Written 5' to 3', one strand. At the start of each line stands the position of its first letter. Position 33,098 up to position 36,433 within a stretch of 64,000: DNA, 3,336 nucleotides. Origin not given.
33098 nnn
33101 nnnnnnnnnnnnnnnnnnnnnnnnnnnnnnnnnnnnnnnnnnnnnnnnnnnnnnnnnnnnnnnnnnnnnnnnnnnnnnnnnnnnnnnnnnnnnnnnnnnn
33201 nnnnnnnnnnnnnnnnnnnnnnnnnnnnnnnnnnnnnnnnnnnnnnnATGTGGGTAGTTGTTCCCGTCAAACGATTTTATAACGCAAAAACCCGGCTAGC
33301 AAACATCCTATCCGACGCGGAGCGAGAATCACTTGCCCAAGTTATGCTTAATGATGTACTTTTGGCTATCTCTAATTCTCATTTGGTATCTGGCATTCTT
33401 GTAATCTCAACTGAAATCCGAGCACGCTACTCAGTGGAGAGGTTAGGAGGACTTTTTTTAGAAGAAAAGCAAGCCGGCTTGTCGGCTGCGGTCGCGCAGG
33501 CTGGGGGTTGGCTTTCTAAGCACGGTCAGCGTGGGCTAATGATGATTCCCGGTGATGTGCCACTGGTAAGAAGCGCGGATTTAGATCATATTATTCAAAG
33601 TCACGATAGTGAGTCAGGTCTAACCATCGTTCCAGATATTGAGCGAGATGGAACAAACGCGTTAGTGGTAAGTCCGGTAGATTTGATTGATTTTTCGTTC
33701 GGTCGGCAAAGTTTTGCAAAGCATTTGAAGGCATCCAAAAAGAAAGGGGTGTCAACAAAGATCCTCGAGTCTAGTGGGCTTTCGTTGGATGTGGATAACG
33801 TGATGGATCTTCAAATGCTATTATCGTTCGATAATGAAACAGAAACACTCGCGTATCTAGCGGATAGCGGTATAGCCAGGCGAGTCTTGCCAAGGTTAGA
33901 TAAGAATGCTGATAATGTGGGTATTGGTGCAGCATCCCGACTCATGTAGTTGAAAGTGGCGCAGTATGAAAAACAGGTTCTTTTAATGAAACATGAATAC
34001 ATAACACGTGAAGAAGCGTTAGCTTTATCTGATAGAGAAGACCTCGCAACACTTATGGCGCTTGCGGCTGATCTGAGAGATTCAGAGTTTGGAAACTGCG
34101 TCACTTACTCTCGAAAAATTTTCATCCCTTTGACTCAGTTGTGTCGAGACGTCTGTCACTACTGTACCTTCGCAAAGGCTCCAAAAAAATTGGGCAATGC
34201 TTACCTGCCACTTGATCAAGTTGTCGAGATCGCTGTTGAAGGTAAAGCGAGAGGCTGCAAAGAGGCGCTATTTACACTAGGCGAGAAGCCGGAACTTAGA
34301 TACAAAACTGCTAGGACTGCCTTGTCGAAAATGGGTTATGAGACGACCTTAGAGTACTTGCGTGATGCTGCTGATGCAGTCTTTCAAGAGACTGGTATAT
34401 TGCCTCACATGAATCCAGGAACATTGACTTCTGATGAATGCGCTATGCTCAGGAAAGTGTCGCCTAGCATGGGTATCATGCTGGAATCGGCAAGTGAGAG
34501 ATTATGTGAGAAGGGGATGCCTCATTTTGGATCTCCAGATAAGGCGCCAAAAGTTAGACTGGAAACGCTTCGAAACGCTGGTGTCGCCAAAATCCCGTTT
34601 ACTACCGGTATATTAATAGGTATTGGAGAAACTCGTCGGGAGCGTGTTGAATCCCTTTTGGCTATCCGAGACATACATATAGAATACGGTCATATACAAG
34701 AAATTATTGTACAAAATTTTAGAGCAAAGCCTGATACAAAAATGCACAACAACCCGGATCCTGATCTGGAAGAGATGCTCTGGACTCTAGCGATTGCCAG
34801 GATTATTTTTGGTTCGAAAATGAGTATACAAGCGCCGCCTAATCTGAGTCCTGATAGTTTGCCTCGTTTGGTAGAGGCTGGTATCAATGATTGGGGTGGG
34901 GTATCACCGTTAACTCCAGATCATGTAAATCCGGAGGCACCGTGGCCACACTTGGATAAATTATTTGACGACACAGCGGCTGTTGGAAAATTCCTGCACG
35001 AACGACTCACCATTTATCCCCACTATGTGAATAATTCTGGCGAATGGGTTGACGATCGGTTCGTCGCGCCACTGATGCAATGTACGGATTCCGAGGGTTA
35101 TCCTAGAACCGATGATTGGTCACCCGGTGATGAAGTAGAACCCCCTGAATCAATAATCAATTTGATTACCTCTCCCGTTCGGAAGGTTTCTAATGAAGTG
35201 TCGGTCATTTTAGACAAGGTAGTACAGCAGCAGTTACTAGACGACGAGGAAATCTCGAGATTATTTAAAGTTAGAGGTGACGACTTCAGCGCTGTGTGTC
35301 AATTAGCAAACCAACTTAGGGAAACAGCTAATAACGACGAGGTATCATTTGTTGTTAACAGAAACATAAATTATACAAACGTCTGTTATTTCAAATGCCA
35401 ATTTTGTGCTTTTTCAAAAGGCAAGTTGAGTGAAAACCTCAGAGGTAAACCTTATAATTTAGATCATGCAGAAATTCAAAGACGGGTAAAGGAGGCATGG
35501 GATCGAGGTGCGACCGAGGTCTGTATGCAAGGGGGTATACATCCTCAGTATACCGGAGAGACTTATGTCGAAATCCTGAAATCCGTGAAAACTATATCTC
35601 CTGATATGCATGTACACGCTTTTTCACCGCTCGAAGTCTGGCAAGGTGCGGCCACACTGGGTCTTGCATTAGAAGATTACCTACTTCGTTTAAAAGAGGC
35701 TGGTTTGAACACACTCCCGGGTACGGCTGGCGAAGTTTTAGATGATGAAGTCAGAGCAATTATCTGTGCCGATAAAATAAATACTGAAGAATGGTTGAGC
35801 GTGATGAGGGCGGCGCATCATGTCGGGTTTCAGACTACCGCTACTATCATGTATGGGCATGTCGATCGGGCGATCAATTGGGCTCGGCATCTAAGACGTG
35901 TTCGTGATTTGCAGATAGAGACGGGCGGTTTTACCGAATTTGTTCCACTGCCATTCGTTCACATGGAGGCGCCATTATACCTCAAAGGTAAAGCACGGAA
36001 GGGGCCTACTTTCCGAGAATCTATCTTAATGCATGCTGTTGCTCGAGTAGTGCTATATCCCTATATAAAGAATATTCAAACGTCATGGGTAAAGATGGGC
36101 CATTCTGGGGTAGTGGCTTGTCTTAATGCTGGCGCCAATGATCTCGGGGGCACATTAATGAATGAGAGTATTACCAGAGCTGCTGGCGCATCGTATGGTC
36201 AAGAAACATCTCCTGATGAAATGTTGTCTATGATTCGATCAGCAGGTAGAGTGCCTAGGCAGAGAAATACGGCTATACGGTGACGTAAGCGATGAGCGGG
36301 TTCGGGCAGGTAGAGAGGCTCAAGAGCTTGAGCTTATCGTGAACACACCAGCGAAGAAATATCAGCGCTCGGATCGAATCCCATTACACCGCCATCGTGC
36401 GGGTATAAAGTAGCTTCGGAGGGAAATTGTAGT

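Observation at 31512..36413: Complete coenzyme F420 biosynthesis operon (cofE-cofD-cofC-fbiC) in a proteobacterial-type catabolic neighbourhood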

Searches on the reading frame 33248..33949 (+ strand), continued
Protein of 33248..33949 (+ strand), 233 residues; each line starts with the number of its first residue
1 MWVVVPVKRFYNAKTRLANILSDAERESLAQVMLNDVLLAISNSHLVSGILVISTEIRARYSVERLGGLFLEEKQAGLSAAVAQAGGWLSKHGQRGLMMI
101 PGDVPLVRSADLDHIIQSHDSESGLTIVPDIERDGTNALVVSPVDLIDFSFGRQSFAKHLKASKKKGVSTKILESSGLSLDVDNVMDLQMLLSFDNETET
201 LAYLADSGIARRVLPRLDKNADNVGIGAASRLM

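Call 23: find_encoding_contigs(protein=P0030, flank=10000, max_places=1)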
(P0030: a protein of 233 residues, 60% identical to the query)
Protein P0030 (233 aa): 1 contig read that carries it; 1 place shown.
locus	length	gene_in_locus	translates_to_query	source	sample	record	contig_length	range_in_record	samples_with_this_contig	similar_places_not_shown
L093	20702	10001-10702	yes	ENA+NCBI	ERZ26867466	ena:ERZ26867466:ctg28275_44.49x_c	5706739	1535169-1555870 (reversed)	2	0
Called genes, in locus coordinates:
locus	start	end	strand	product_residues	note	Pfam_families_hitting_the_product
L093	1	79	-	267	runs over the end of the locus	PF00378:ECH_1, PF16113:ECH_2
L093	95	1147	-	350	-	PF02771:Acyl-CoA_dh_N (weak), PF00441:Acyl-CoA_dh_1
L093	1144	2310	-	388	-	PF02771:Acyl-CoA_dh_N, PF02770:Acyl-CoA_dh_M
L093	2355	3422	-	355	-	PF01636:APH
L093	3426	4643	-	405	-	PF02515:CoA_transf_3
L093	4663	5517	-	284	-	PF13452:FAS1_DH_region, PF22622:MFE-2_hydrat-2_N, PF01575:MaoC_dehydratas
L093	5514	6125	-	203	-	-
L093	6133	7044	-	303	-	PF00106:adh_short, PF08659:KR, PF13561:adh_short_C2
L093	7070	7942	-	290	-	PF00296:Bac_luciferase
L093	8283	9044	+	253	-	PF01996:F420_ligase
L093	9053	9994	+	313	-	PF01933:CofD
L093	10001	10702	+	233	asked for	PF01983:CofC, PF12804:NTP_transf_3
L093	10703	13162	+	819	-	PF04055:Radical_SAM, PF19288:CofH_C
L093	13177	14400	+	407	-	PF02515:CoA_transf_3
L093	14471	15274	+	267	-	PF14023:Bestrophin-like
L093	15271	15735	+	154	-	PF04073:tRNA_edit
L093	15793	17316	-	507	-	PF07690:MFS_1, PF00854:PTR2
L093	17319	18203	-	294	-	PF00296:Bac_luciferase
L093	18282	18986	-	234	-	PF00702:Hydrolase, PF13419:HAD_2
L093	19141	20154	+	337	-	PF00296:Bac_luciferase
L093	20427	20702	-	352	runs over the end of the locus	PF11249:DUF3047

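Call 24: find_encoding_contigs(protein=P0073, flank=10000, max_places=1)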
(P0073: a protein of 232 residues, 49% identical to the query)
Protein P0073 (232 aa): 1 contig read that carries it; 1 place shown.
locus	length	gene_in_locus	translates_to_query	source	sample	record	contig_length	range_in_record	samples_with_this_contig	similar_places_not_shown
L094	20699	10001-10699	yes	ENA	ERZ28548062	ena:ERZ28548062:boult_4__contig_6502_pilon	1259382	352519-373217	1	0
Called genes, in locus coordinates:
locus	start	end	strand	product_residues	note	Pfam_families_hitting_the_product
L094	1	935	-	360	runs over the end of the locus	-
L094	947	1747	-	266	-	PF00378:ECH_1, PF16113:ECH_2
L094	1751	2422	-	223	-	PF00441:Acyl-CoA_dh_1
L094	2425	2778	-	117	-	-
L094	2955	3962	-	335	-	PF02771:Acyl-CoA_dh_N, PF02770:Acyl-CoA_dh_M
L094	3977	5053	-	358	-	PF01636:APH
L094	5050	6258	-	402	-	PF02515:CoA_transf_3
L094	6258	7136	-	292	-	PF22622:MFE-2_hydrat-2_N, PF13452:FAS1_DH_region (faint), PF01575:MaoC_dehydratas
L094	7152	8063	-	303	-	PF00106:adh_short, PF08659:KR, PF13561:adh_short_C2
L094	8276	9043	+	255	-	PF01996:F420_ligase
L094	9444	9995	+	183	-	PF01933:CofD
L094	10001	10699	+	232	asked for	PF01983:CofC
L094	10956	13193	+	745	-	PF04055:Radical_SAM, PF19288:CofH_C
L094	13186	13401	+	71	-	PF02515:CoA_transf_3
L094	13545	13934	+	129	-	PF02515:CoA_transf_3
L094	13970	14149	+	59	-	-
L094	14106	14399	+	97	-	PF02515:CoA_transf_3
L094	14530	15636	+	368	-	PF00296:Bac_luciferase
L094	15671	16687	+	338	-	PF00296:Bac_luciferase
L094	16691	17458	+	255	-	-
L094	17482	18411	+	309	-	PF00296:Bac_luciferase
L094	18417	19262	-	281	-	PF01557:FAA_hydrolase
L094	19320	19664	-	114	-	PF19278:Hydant_A_C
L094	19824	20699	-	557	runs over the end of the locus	PF05378:Hydant_A_N, PF01968:Hydantoinase_A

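Call 55: search_protein_families(library=pfam, proteins=[L036:17772-18347:-, L039:14564-15109:+, L042:19474-20175:-, L023:19339-19923:-, L018:9783-10319:-, L036:78-674:+, L042:15512-16096:+, L093:5514-6122:-, L032:15403-15942:-, L032:16214-16750:+], max_evalue=0.001)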
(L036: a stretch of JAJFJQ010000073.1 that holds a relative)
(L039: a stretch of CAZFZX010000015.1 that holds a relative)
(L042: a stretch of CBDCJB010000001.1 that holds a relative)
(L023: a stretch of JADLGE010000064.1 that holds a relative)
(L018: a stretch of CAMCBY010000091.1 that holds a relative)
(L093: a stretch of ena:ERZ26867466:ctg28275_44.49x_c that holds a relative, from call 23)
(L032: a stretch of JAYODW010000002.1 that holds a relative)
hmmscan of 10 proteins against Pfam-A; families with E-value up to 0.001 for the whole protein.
L036:17772-18347:- (191 aa): 1 family
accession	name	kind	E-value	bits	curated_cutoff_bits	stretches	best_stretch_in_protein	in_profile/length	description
PF13511.11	DUF4124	-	1.6e-09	38.3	22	1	11-65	1-52/56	Domain of unknown function (DUF4124)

L039:14564-15109:+ (182 aa): 1 family
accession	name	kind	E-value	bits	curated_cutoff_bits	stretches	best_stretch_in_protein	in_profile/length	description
PF08714.17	Fae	-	2.5e-57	193.8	27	1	9-173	1-158/159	Formaldehyde-activating enzyme (Fae)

L042:19474-20175:- (233 aa): 2 families
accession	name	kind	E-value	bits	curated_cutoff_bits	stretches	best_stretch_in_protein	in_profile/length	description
PF00702.32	Hydrolase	-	2e-15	58.1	26.4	1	12-198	3-191/191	haloacid dehalogenase-like hydrolase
PF13419.12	HAD_2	-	1.4e-07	32.2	23.8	1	102-203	75-177/178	Haloacid dehalogenase-like hydrolase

L023:19339-19923:- (194 aa): 0 families

L018:9783-10319:- (178 aa): 0 families

L036:78-674:+ (199 aa): 1 family
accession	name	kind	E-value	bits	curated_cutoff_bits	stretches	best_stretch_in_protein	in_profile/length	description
PF13378.12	MR_MLE_C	-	1.2e-45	156.4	29.4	1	1-185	34-218/219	Enolase C-terminal domain-like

L042:15512-16096:+ (195 aa): 0 families

L093:5514-6122:- (202 aa): 0 families

L032:15403-15942:- (179 aa): 7 families
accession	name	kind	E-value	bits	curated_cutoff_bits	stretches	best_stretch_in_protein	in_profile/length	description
PF01047.28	MarR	-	3e-14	53.1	24.6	1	34-92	1-59/59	MarR family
PF12802.13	MarR_2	-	1.2e-11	45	27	1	33-91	2-61/61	MarR family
PF22381.2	Staph_reg_Sar_Rot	-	1.7e-10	41.3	27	1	26-104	4-82/85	Transcriptional regulator SarA/Rot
PF13463.12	HTH_27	-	5.1e-09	36.7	22.2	1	38-100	5-68/68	Winged helix DNA-binding domain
PF01325.25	Fe_dep_repress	-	7.6e-05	23.3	26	1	45-81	17-53/60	Iron dependent repressor, N-terminal DNA binding domain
PF13601.12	HTH_34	-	0.00039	20.9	27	1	42-115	6-80/80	Winged helix DNA-binding domain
PF13412.12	HTH_24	-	0.001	19.1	21.9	0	43-81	10-48/48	Winged helix-turn-helix DNA-binding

L032:16214-16750:+ (179 aa): 2 families
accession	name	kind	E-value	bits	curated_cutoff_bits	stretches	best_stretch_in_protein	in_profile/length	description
PF00583.31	Acetyltransf_1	-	2.6e-12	47.5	20.7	1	48-131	31-114/116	Acetyltransferase (GNAT) family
PF13508.13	Acetyltransf_7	-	2e-06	28.5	27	1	51-113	4-67/84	Acetyltransferase (GNAT) domain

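Call 56: search_protein_families(library=pfam, proteins=[L023:17545-18282:-, L033:19080-19841:+, L031:318-1097:+, L031:1121-1867:-, L039:17579-18295:+, L024:16208-16720:-, L021:17246-17746:+, L018:8595-9080:+, L018:9084-9545:+, L039:13544-14008:-], max_evalue=0.001)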
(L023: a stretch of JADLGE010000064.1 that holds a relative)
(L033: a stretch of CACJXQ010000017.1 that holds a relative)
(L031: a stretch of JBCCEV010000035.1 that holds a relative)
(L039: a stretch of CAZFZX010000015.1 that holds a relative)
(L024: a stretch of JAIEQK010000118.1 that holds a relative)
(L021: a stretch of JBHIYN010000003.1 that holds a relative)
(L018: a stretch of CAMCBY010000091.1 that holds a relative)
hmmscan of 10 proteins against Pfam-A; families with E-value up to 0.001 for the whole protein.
L023:17545-18282:- (245 aa): 0 families

L033:19080-19841:+ (254 aa): 0 families

L031:318-1097:+ (260 aa): 1 family
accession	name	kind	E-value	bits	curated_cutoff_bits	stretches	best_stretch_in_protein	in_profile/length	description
PF02900.23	LigB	-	1.4e-30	106.8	26.3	1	21-259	25-268/269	Catalytic LigB subunit of aromatic ring-opening dioxygenase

L031:1121-1867:- (248 aa): 8 families
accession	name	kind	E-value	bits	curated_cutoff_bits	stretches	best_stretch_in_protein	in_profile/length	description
PF08241.18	Methyltransf_11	-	1.5e-23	83.7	21.2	1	46-139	1-95/95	Methyltransferase domain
PF13649.12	Methyltransf_25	-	2.8e-19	70.1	27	1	46-135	2-97/97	Methyltransferase domain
PF13489.12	Methyltransf_23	-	8.9e-17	61.7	27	1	37-196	18-155/164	Methyltransferase domain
PF13847.12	Methyltransf_31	-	1.8e-15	57.3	27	1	43-143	5-113/145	Methyltransferase domain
PF08242.18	Methyltransf_12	-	3.9e-15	56.8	30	1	46-137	1-98/98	Methyltransferase domain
PF01209.24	Ubie_methyltran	-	2.2e-08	34.2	20.1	1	40-139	46-151/233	ubiE/COQ5 methyltransferase family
PF06325.19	PrmA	-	2.1e-05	24.6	22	1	40-140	160-259/296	Ribosomal protein L11 methyltransferase (PrmA)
PF05401.17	NodS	-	2.5e-05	24.6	24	1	22-130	29-132/201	Nodulation protein S (NodS)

L039:17579-18295:+ (239 aa): 4 families
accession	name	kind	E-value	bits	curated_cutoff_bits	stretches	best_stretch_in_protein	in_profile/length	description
PF12697.13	Abhydrolase_6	-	5.3e-20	73.5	26.3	1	5-231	2-216/217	Alpha/beta hydrolase family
PF00561.26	Abhydrolase_1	-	4.7e-10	40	25.8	1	5-109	4-110/245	alpha/beta hydrolase fold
PF12146.15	Hydrolase_4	-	4.2e-05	23.4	27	1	3-101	6-111/239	Serine aminopeptidase, S33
PF07819.20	PGAP1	-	0.00049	20.4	24.3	1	49-80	72-105/233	PGAP1-like alpha/beta domain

L024:16208-16720:- (170 aa): 0 families

L021:17246-17746:+ (167 aa): 0 families

L018:8595-9080:+ (162 aa): 1 family
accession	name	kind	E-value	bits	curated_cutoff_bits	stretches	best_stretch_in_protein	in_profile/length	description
PF05598.16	DUF772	-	1.4e-22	79.9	23.1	1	50-123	1-72/74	Transposase domain (DUF772)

L018:9084-9545:+ (154 aa): 4 families
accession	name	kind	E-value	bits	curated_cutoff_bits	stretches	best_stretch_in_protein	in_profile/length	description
PF01609.27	DDE_Tnp_1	-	2e-27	96.7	23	1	4-143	26-200/200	Transposase DDE domain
PF13359.12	DDE_Tnp_4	-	1.9e-11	44.3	24.8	1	9-142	28-158/158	DDE superfamily endonuclease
PF13612.12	DDE_Tnp_1_3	-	2.7e-08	34.4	27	1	2-125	34-153/155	Transposase DDE domain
PF13751.12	DDE_Tnp_1_6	-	2.5e-05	25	25.1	1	87-144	67-122/125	Transposase DDE domain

L039:13544-14008:- (154 aa): 0 families
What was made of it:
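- On Fno (F420:NADPH oxidoreductase) / Fgd (F420-dependent G6P dehydrogenase): None was found in the relatives' flank ORFs that were checked (calls 23, 24, 55, 56).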

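Call 64: search_protein_families(library=ncbifam, proteins=[L093:7070-7942:-, L093:17319-18203:-, L093:19141-20154:+, L094:14530-15636:+, L094:15671-16687:+, L094:17482-18411:+], max_evalue=1e-40)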
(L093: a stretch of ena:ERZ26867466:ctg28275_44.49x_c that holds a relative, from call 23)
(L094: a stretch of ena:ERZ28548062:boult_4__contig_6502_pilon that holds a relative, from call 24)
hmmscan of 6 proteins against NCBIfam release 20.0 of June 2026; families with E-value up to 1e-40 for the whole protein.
L093:7070-7942:- (290 aa): 2 families
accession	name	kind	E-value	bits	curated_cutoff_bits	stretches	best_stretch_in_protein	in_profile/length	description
TIGR03619.1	F420_Rv2161c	subfamily_domain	1.3e-69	234.6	166.9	1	19-266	3-246/247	TIGR03619 family F420-dependent LLM class oxidoreductase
TIGR03560.1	F420_Rv1855c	subfamily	2e-41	142.2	231.4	0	19-236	18-223/227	TIGR03560 family F420-dependent LLM class oxidoreductase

L093:17319-18203:- (294 aa): 1 family
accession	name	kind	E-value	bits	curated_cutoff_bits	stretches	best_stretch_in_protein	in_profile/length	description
TIGR03619.1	F420_Rv2161c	subfamily_domain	1.2e-66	224.8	166.9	1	27-272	3-245/247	TIGR03619 family F420-dependent LLM class oxidoreductase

L093:19141-20154:+ (337 aa): 1 family
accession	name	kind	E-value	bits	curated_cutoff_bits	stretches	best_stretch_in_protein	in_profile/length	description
TIGR03619.1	F420_Rv2161c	subfamily_domain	2.7e-52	177.8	166.9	1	37-247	6-233/247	TIGR03619 family F420-dependent LLM class oxidoreductase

L094:14530-15636:+ (368 aa): 0 families

L094:15671-16687:+ (338 aa): 1 family
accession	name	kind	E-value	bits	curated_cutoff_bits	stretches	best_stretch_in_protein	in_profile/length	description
TIGR03619.1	F420_Rv2161c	subfamily_domain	4.9e-49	167.1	166.9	1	37-248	6-234/247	TIGR03619 family F420-dependent LLM class oxidoreductase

L094:17482-18411:+ (309 aa): 2 families
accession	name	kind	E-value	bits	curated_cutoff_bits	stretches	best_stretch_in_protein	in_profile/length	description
TIGR03854.1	F420_MSMEG_3544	hypoth_equivalog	9.9e-49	166.2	295.6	1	21-287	14-271/290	TIGR03854 family LLM class F420-dependent oxidoreductase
TIGR03619.1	F420_Rv2161c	subfamily_domain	2.5e-47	161.5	166.9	1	39-220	32-214/247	TIGR03619 family F420-dependent LLM class oxidoreductase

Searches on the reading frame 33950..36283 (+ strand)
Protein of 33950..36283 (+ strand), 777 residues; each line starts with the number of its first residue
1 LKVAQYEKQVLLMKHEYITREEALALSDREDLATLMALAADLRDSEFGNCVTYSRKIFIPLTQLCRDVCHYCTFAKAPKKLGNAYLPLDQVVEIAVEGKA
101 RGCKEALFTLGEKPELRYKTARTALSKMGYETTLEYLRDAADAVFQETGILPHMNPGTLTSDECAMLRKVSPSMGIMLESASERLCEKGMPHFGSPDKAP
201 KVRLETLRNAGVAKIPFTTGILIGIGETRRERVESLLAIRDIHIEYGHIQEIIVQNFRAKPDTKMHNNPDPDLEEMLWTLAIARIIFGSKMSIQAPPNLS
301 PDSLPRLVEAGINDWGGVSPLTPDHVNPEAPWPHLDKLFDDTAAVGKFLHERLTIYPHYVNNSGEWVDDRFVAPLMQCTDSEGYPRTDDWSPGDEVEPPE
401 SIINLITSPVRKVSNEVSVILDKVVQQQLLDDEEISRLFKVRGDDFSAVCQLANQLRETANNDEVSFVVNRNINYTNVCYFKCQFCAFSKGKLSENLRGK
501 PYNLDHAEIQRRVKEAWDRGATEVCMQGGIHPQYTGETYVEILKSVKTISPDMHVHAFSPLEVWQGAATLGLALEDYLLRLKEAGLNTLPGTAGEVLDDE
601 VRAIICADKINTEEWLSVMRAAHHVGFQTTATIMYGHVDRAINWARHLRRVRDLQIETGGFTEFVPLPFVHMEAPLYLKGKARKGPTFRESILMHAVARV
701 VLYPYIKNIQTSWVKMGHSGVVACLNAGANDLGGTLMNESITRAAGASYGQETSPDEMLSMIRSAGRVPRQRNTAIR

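Call 3: search_protein_families(library=ncbifam, proteins=[window:33950-36283:+], max_evalue=0.001)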
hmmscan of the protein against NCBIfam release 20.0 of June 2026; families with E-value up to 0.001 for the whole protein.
window:33950-36283:+ (777 aa): 21 families
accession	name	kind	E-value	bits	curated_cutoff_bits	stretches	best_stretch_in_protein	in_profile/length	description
NF006687.0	PRK09234.1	equivalog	0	1132.4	1018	2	21-402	35-425/849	bifunctional FO biosynthesis protein CofGH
TIGR03551.1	F420_cofH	equivalog_domain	1.7e-172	573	374.1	3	431-775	2-341/345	5-amino-6-(D-ribitylamino)uracil--L-tyrosine 4-hydroxyphenyl transferase CofH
NF005609.0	PRK07360.1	equivalog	2.1e-147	490.8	426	3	415-775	6-364/374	7,8-didemethyl-8-hydroxy-5-deazariboflavin synthase subunit CofH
TIGR03550.1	F420_cofG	equivalog_domain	3.9e-147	489.6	213.35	2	52-371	1-317/322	7,8-didemethyl-8-hydroxy-5-deazariboflavin synthase CofG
NF004884.0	PRK06245.1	equivalog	1.4e-130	435.1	209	2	44-380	4-333/340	7,8-didemethyl-8-hydroxy-5-deazariboflavin synthase subunit CofG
TIGR00423.1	TIGR00423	subfamily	7.3e-129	429.5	260.25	3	465-775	1-306/310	CofH family radical SAM protein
TIGR03699.1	menaquin_MqnC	equivalog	2e-116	388.6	428.1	3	430-775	3-338/342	cyclic dehypoxanthinyl futalosine synthase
TIGR03700.1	mena_SCO4494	equivalog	3.2e-108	361.8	434.55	2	420-775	1-347/351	aminofutalosine synthase MqnE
NF006277.0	PRK08445.1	equivalog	7.9e-82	274.9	576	1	432-775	6-341/348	dehypoxanthine futalosine cyclase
NF006276.0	PRK08444.1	equivalog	4.8e-81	272.5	560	2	420-773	3-344/353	aminofutalosine synthase MqnE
NF004580.0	PRK05926.1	equivalog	1.3e-54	185.8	583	2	413-773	11-366/370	hypothetical protein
TIGR00433.2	bioB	equivalog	2.2e-24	86.2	225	2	18-288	3-252/307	biotin synthase BioB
TIGR03956.1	rSAM_HydE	equivalog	1.2e-21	77.3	254.6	2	421-731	2-288/340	[FeFe] hydrogenase H-cluster radical SAM maturase HydE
TIGR03910.1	pyrrolys_PylB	equivalog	4.8e-21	75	348.2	2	416-733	4-297/347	methylornithine synthase PylB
TIGR03957.1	rSAM_HmdB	equivalog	6.3e-18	65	320.9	1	211-318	178-281/317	5,10-methenyltetrahydromethanopterin hydrogenase cofactor biosynthesis protein HmdB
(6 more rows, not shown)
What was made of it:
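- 33950..36283 (+): fbiC: fused CofG/CofH FO synthase. The likely start is ATG 33986. The gene is truncated in this window by a 1-nt insertion at 36274. NF006687 1132.4 vs 1018, and the CofG and CofH domain models both pass (call 3).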

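Call 4: search_protein_families(library=pfam, proteins=[window:33950-36283:+], max_evalue=0.001)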
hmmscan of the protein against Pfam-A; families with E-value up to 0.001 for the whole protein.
window:33950-36283:+ (777 aa): 2 families
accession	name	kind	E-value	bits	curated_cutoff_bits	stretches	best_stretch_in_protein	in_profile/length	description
PF04055.27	Radical_SAM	-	6.2e-33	114.7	29.5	2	473-637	1-152/166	Radical SAM superfamily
PF19288.4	CofH_C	-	6.5e-18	65.2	27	1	660-774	3-114/125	CofH/MqnC C-terminal region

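Call 6: find_encoding_contigs(protein=window:33950-36283:+, flank=10000, max_places=6)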
Protein window:33950-36283:+ (777 aa): no gene with exactly this product is on record in the collection.
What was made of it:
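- Tried and rejected: Exact look-up of fbiC from the TTG start found nothing, because the window allele is frameshifted and the callers use ATG 33986 (call 6).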
